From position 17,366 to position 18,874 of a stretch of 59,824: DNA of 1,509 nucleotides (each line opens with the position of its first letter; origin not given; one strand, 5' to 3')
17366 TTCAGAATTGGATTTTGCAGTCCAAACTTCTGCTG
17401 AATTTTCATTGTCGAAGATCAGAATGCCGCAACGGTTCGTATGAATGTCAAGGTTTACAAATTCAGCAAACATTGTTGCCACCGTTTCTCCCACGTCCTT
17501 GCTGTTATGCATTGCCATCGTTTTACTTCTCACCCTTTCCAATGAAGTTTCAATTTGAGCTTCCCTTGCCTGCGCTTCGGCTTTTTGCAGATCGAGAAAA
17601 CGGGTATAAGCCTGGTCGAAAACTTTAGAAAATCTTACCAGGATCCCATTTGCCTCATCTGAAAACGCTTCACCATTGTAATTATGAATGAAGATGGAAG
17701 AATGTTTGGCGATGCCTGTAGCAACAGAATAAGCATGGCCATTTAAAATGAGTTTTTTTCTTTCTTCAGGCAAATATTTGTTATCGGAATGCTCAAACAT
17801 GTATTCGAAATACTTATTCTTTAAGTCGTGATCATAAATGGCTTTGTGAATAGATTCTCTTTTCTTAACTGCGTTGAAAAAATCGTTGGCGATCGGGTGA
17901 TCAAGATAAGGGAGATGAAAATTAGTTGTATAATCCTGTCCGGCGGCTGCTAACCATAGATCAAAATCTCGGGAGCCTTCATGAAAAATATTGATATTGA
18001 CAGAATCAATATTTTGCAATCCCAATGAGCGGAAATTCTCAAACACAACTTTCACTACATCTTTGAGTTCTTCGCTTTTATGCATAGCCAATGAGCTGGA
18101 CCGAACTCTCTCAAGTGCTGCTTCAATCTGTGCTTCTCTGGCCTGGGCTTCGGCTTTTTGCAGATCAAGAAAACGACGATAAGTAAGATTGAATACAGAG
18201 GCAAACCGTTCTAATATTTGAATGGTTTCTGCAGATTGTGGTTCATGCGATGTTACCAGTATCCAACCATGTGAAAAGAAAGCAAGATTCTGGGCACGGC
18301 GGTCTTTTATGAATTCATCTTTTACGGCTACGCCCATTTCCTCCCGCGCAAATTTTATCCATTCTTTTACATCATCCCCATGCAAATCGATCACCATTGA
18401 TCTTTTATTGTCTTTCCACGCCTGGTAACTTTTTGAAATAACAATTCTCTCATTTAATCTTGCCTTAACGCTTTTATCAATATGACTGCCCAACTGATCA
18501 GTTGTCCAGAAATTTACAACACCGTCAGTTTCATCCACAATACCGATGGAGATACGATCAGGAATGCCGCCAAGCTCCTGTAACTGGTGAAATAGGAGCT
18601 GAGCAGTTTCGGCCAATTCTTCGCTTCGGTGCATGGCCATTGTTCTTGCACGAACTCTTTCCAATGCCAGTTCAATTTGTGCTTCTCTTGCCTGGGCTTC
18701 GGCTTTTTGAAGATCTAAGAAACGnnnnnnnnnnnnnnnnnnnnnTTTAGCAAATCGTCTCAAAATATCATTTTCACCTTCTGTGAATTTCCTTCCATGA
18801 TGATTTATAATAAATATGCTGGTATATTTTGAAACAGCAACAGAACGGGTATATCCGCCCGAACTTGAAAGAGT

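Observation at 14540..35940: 26 copies of an unrecognised ~187-aa sensor module (GAF-like core plus near-invariant helical connector) in three giant soluble kinases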

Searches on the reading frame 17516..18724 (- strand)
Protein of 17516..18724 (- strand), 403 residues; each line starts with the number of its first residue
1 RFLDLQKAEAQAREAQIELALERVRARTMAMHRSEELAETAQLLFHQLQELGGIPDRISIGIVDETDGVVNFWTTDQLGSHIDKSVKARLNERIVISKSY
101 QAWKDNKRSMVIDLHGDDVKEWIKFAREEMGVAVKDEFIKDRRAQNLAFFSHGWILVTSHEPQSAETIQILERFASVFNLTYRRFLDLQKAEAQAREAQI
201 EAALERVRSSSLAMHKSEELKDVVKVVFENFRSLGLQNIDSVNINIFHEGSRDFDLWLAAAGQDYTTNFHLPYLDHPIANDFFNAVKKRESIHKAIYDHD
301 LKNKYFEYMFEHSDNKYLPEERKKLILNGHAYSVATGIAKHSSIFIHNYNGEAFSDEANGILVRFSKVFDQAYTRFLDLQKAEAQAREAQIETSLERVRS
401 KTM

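Call 42: predict_structure(alignment_id=A3)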
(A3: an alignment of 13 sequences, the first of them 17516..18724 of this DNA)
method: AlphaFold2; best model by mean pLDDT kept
length: 403 residues; sequences in the alignment: 13
mean_pLDDT: 90.4   pTM: 0.71
mean pLDDT of the five models: 90.4, 88.4, 88.5, 88.0, 86.2
residues with pLDDT >= 90: 277; 70-90: 109; 50-70: 17; < 50: 0
segments of 3 or more residues with pLDDT < 50: none
pLDDT, mean of each block of 10 residues (from residue 1): 89 96 95 91 96 93 94 91 86 90 97 90 78 62 93 95 95 97 93 93 96 90 93 90 89 88 73 87 92 96 93 87 92 95 93 94 96 92 88 82 72
secondary structure, 60 per line:
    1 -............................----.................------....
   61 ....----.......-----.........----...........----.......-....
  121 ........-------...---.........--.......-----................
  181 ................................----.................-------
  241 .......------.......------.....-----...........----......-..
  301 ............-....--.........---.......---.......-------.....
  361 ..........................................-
elements in order: H2-29 H34-50 E57-64 E69-75 E81-89 H94-104 E109-115 H117-128 E142-150 E153-159 H165-212 H217-233 E241-247 E254-260 E267-271 H277-287 E292-297 H299-312 H314-317 H320-328 E332-338 E342-348 H356-402
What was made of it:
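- On Tandem-GAF sensor architecture (PDE / CyaB / phytochrome type): The two-module model has a continuous helix at residues 165-212 (call 42).
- On S-helix (signalling helix): A 48-residue helix lies between GAF cores (call 42).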

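Call 49: fold_search(model_id=the predicted structure, library=pdb)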
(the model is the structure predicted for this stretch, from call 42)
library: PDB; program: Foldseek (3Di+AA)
matches with E <= 10: 1114; with E <= 0.001: 166
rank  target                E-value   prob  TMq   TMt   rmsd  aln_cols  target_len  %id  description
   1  1ykd_A                3.8e-10  1.00  0.39  0.40   9.6       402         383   11  Crystal Structure of the Tandem GAF Domains from a Cyanobacterial Adenylyl Cyclase: Novel Modes of Ligand-Binding and  (released 2005-02-22)
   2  8w26                  8.0e-10  1.00  0.36  0.38  11.6       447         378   12  X-ray crystal structure of the GAF-PHY domains of SyB-Cph1 (released 2024-05-22)
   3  9cxg_B                1.4e-09  1.00  0.42  0.26  10.0       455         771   10  Structure of PDE6C in complex with inhibitory cone p gamma in the presence of cGMP (released 2024-12-18)
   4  1ykd_B                1.6e-09  1.00  0.37  0.39  10.0       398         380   10  Crystal Structure of the Tandem GAF Domains from a Cyanobacterial Adenylyl Cyclase: Novel Modes of Ligand-Binding and  (released 2005-02-22)
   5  3lfv_B                7.9e-09  1.00  0.36  0.38  10.3       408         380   11  crystal structure of unliganded PDE5A GAF domain (released 2010-09-22)
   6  8ufi_B                3.0e-08  1.00  0.43  0.25  10.2       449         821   11  Cryo-EM structure of bovine phosphodiesterase 6 (released 2024-01-17)
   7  9g8c_B                3.9e-08  1.00  0.29  0.26  14.1       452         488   12  Crystal structure of the photosensory core module (PCM) of a cyano-phenylalanine mutant oCNF165 of the bathy phytochro (released 2024-11-27)
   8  3lfv_A                4.7e-08  1.00  0.39  0.40  10.7       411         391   11  crystal structure of unliganded PDE5A GAF domain (released 2010-09-22)
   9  5llw_A                6.2e-08  1.00  0.43  0.29   9.8       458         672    9  Bacteriophytochrome activated diguanylyl cyclase from Idiomarina species A28L (released 2017-03-15)
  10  9iuz_B                6.2e-08  1.00  0.34  0.26  24.3       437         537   12  Constitutively active mutant(Y276H) of Arabidopsis phytochrome B(phyB) in complex with phytochrome-interacting factor  (released 2024-10-02)
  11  5lly_A                9.9e-08  1.00  0.42  0.35  10.7       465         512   10  Photosensory Module of Bacteriophytochrome linked Diguanylyl Cyclase from Idiomarina species A28L (released 2017-03-15)
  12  9g8c_A                9.9e-08  1.00  0.30  0.26  13.7       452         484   12  Crystal structure of the photosensory core module (PCM) of a cyano-phenylalanine mutant oCNF165 of the bathy phytochro (released 2024-11-27)
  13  6g20_A                1.2e-07  1.00  0.38  0.33  10.1       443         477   11  Crystal structure of a fluorescence optimized bathy phytochrome PAiRFP2 derived from wild-type Agp2 in its functional  (released 2018-11-28)
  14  5lly_C                1.3e-07  1.00  0.42  0.35  11.0       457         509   10  Photosensory Module of Bacteriophytochrome linked Diguanylyl Cyclase from Idiomarina species A28L (released 2017-03-15)
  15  4bwi_B                1.3e-07  1.00  0.33  0.34  12.7       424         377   11  Structure of the phytochrome Cph2 from Synechocystis sp. PCC6803 (released 2013-10-30)
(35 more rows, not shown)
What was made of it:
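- On Tandem-GAF sensor architecture (PDE / CyaB / phytochrome type): Its best Foldseek hits are 1ykd, 8w26, 9cxg and 3lfv, at E 4e-10 to 8e-9 (call 49).
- Closest known: Tandem GAF-A/GAF-B sensors of cNMP phosphodiesterases. Same: These are the best Foldseek matches of the two-module model: 1ykd, 3lfv, 9cxg and 8ufi (call 49).
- Its best matches are tandem GAF structures: 1ykd (E 3.8e-10), PDE5A, PDE6 and GAF-PHY (calls 42, 49).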
